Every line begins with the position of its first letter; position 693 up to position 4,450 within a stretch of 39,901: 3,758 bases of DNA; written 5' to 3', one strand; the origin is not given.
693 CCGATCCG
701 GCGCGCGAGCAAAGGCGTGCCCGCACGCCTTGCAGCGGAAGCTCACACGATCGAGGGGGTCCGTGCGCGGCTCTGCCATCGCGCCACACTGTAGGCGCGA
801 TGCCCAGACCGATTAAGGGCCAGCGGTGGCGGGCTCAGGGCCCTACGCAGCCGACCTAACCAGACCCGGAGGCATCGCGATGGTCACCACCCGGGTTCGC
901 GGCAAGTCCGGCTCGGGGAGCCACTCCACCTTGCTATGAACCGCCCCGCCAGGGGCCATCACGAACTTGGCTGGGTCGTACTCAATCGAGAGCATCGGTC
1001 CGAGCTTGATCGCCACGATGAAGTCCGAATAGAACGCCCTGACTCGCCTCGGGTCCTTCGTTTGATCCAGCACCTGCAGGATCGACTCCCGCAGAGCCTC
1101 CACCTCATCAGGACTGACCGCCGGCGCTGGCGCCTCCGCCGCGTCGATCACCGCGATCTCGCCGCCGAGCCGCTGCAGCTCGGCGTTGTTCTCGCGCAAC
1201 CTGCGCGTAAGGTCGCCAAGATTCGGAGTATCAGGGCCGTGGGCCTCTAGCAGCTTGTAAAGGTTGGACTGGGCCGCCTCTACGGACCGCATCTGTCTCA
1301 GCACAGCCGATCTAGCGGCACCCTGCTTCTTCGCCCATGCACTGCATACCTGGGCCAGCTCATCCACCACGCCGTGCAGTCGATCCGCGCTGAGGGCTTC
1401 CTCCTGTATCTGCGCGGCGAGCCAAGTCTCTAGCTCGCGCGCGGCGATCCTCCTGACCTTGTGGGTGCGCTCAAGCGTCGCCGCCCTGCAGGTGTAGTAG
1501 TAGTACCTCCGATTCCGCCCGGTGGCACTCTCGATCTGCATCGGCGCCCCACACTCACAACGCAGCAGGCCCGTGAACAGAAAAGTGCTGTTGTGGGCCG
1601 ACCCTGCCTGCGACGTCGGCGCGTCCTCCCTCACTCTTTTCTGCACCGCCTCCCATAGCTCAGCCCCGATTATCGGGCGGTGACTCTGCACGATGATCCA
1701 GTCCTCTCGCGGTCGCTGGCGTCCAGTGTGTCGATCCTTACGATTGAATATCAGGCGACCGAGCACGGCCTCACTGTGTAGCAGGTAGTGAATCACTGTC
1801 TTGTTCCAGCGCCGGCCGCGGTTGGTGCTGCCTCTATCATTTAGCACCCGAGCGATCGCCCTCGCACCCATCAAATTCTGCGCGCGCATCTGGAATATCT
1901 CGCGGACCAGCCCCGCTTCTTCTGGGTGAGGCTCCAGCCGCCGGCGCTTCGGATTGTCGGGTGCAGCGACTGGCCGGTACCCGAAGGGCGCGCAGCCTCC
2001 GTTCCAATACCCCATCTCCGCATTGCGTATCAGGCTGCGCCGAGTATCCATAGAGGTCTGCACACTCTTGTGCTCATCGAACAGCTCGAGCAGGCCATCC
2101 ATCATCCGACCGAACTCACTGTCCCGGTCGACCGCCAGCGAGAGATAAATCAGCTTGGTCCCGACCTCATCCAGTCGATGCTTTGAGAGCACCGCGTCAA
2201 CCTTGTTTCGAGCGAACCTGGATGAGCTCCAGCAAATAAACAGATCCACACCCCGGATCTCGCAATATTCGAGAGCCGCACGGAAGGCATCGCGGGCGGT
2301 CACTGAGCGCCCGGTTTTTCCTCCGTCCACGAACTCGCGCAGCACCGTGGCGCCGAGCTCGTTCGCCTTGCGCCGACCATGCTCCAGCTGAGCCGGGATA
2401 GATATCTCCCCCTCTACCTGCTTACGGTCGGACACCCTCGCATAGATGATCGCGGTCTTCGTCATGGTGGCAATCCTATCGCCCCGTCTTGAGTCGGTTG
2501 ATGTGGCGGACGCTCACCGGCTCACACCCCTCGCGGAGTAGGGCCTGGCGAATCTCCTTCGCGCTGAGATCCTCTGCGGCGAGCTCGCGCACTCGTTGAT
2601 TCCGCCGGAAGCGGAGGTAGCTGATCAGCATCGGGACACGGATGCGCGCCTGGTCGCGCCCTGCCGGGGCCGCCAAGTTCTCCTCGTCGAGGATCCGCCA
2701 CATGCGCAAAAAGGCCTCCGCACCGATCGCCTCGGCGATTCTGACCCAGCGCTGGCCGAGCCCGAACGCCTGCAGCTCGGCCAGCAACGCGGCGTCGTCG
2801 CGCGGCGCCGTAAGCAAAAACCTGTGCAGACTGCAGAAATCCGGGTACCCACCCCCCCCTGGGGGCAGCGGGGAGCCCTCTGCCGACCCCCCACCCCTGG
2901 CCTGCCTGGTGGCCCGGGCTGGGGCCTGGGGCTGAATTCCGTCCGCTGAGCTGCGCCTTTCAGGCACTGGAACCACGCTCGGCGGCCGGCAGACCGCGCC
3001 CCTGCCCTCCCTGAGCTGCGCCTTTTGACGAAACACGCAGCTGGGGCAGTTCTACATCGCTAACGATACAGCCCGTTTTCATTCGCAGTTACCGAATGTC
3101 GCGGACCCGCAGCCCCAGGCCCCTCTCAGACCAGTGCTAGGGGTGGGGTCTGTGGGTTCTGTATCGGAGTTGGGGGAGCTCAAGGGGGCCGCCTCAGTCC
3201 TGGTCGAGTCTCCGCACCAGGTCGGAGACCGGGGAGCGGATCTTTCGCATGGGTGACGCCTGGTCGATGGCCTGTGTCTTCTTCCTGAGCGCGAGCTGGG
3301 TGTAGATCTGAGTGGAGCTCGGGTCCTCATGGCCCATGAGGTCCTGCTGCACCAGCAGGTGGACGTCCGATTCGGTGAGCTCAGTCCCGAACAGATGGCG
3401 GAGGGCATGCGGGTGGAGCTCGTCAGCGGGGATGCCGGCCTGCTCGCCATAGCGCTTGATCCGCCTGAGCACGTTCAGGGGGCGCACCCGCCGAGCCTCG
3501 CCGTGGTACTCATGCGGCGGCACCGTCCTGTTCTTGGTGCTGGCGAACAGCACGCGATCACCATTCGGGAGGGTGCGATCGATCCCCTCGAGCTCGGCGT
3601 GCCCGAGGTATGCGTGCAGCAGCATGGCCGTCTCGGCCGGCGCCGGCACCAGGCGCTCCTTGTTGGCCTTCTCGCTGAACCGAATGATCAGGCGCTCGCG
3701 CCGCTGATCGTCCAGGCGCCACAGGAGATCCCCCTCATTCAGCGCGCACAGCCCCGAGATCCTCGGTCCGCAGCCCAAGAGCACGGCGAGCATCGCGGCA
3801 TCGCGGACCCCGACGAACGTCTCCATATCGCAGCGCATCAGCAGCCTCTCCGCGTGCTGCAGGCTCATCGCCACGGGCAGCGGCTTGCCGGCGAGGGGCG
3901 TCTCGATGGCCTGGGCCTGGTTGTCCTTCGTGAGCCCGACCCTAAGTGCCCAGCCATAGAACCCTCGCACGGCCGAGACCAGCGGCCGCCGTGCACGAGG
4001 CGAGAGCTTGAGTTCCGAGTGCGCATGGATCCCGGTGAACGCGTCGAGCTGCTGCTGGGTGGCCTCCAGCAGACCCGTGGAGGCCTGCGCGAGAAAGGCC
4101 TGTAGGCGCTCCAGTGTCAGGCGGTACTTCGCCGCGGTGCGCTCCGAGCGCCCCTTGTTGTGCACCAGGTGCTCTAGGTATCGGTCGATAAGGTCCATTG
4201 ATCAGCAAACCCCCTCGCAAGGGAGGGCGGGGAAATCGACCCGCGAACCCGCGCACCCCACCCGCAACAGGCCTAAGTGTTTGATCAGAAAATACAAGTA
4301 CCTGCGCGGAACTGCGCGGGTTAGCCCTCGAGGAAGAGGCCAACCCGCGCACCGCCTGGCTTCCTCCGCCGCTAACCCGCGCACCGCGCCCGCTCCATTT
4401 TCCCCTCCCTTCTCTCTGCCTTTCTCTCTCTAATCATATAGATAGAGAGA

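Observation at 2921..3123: IR-bounded 203-bp non-coding module between the two recombinase genes: candidate invertible switch upstream of the Mor-like activator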

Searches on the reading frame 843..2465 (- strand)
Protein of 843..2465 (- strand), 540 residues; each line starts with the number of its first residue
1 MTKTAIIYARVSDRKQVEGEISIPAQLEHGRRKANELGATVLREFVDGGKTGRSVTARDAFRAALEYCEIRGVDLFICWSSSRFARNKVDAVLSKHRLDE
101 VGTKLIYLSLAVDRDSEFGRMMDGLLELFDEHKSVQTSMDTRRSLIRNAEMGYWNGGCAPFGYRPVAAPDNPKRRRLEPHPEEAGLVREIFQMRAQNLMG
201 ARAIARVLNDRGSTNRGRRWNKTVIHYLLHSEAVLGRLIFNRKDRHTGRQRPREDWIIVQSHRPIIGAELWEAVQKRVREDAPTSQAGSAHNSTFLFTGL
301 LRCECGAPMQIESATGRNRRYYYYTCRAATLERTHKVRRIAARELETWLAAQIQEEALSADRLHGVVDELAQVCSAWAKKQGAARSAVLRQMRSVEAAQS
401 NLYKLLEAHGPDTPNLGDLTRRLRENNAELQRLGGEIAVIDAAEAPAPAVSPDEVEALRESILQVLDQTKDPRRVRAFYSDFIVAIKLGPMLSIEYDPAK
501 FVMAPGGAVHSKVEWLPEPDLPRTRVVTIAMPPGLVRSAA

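Call 6: search_protein_families(library=pfam, proteins=[window:843-2465:-], max_evalue=0.01)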
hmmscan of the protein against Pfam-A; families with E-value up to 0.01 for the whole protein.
window:843-2465:- (540 aa): 3 families
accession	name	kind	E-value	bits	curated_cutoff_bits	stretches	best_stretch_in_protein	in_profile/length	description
PF07508.19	Recombinase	-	2.6e-21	76.2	21.1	1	181-280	1-101/102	Recombinase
PF00239.26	Resolvase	-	7.3e-21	75.2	23.3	1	5-153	1-144/145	Resolvase, N terminal domain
PF13408.12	Zn_ribbon_recom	-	3.5e-09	37.4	25.3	1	296-353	1-57/58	Recombinase zinc beta ribbon domain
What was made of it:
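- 843..2465 (-): Large serine recombinase, the phage integrase. Pfam Resolvase, Recombinase and Zn_ribbon_recom (call 6).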

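Call 50: search_protein_families(library=phrogs, proteins=[window:843-2465:-], max_evalue=0.01)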
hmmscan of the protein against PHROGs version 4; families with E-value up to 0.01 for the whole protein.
window:843-2465:- (540 aa): 2 families
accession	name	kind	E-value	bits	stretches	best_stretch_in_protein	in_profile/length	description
phrog_95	-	integration and excision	1.4e-87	295.8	1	2-488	87-555/651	integrase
phrog_125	-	DNA, RNA and nucleotide metabolism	5.4e-19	69.7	1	2-279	19-249/254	DNA invertase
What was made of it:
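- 843..2465 (-): PHROG 95 integrase, E 1e-87 (call 50).
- On Invertible promoter switch (inverton: fimS, Bacteroides promoters): The serine enzyme is a 540-aa integrase type (PHROG 95, E 1e-87; call 50).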

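Call 64: search_protein_families(library=ncbifam, proteins=[window:843-2465:-], max_evalue=0.001)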
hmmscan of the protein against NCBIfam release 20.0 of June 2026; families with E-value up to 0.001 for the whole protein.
window:843-2465:- (540 aa): 4 families
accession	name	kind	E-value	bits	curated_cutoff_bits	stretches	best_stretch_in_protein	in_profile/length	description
NF047343.1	SCCmet_CcrB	equivalog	1e-28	100.3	900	1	3-485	7-489/542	cassette chromosome recombinase CcrB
NF041201.1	recomb_XisF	equivalog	1e-20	74.2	375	1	6-360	2-360/465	fdxN element excision recombinase XisF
NF047347.1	SCCmet_CcrC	equivalog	1.2e-15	57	900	1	1-336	1-331/558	cassette chromosome recombinase CcrC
NF047344.1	SCCmet_CcrA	equivalog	0.00081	18.6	700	0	3-211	2-197/442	cassette chromosome recombinase CcrA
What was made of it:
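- The recombinases are Xer-type and integrase-type large serine, not invertase-type (calls 50, 64).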

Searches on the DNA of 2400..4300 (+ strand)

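Call 9: search_dna_similar(query=window:2400-4300:+, collection=phages, mode=distant, max_rows=20)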
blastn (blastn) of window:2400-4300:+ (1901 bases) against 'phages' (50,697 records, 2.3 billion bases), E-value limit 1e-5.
Records with a match: 1; places in all: 1; records where one place covers at least 80% of the query: 0.
Best place of each record, by identity: 60-80% 1.
By first word of the organism name: Microcystis 1.
By host as written in the record: Microcystis aeruginosa 1.
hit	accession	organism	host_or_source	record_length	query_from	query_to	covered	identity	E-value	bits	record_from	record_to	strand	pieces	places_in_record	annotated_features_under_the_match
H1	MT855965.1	Microcystis phage vB_MaeS-yong1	Microcystis aeruginosa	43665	445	1276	23%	71.0%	3e-29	197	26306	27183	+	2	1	site-specific integrase/recombinase | middle operon regulator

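Call 10: search_dna_similar(query=window:2400-4300:+, collection=plasmids, mode=distant, max_rows=20)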
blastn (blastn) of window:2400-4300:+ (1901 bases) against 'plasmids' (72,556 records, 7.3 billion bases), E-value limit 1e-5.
No match.
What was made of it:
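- Tried and rejected: No DNA match (call 10).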

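Call 11: get_annotated_region(hit=H1, flank=5000)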
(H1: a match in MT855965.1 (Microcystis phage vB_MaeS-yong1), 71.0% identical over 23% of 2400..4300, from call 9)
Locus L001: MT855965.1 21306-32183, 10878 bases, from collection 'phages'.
description: Microcystis phage vB_MaeS-yong1, complete genome.
organism: Microcystis phage vB_MaeS-yong1 (NCBI taxid 2762278)
taxonomy: Viruses; Duplodnaviria; Heunggongvirae; Uroviricota; Caudoviricetes
host: Microcystis aeruginosa; source: -; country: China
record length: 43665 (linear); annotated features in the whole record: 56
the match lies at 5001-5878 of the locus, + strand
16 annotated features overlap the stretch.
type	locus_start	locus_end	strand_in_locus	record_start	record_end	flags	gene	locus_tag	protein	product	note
CDS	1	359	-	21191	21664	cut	-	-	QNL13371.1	regulatory protein CII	regulatory protein CII (CP76)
CDS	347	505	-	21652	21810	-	-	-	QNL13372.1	hypothetical protein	-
CDS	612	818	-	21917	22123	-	-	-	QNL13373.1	DNA-binding-regulatory protein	-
CDS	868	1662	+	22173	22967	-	-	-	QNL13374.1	putative transposon-related DNA-binding protein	-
CDS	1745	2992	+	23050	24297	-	-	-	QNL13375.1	apolipoprotein A-I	-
CDS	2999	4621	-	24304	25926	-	-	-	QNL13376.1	DNA invertase Pin-like site-specific DNA recombinase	-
CDS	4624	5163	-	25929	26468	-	-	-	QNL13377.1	middle operon regulator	-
CDS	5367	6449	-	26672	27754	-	-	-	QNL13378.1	site-specific integrase/recombinase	site-specific integrase/recombinase XerD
CDS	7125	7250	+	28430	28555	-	-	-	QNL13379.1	hypothetical protein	-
CDS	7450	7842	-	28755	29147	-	-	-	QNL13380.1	hypothetical protein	-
CDS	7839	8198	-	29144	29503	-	-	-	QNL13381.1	hypothetical protein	-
CDS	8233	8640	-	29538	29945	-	-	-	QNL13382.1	L-alanyl-D-glutamate peptidase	-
CDS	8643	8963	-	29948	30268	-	-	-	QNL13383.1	hypothetical protein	-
CDS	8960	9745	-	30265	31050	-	-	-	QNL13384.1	hypothetical protein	-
CDS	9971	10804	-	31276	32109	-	-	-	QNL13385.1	cell spreading mediator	-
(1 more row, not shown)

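Call 41: search_rna_families(source=window, start=2600, end=3300, threshold=evalue, max_evalue=10)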
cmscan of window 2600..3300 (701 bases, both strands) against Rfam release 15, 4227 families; matches with E-value up to 10: 2.
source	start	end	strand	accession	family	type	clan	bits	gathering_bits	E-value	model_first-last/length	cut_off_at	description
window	2888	2940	+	RF01044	mir-345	Gene; miRNA;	-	18.6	65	0.34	1-91/91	no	mir-345 microRNA precursor family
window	3091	3121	-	RF01988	SECIS_2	Cis-reg;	-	16.6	70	3.2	13-43/55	no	Selenocysteine insertion sequence 2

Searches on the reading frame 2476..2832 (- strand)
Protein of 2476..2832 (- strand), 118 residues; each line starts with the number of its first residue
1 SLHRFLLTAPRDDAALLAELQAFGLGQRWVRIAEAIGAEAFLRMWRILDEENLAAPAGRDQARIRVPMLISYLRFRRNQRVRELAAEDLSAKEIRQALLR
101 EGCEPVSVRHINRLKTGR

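Call 23: find_related_loci(query=window:2476-2832:-, collection=viral_contigs, flank=3000)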
Query window:2476-2832:- (118 aa) in viral_contigs; peptide patterns used: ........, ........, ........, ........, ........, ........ (x = any residue, [..] = any of these).
59 stretches matched a pattern, but none encodes a relative of the query by tblastn (E <= 1e-3).
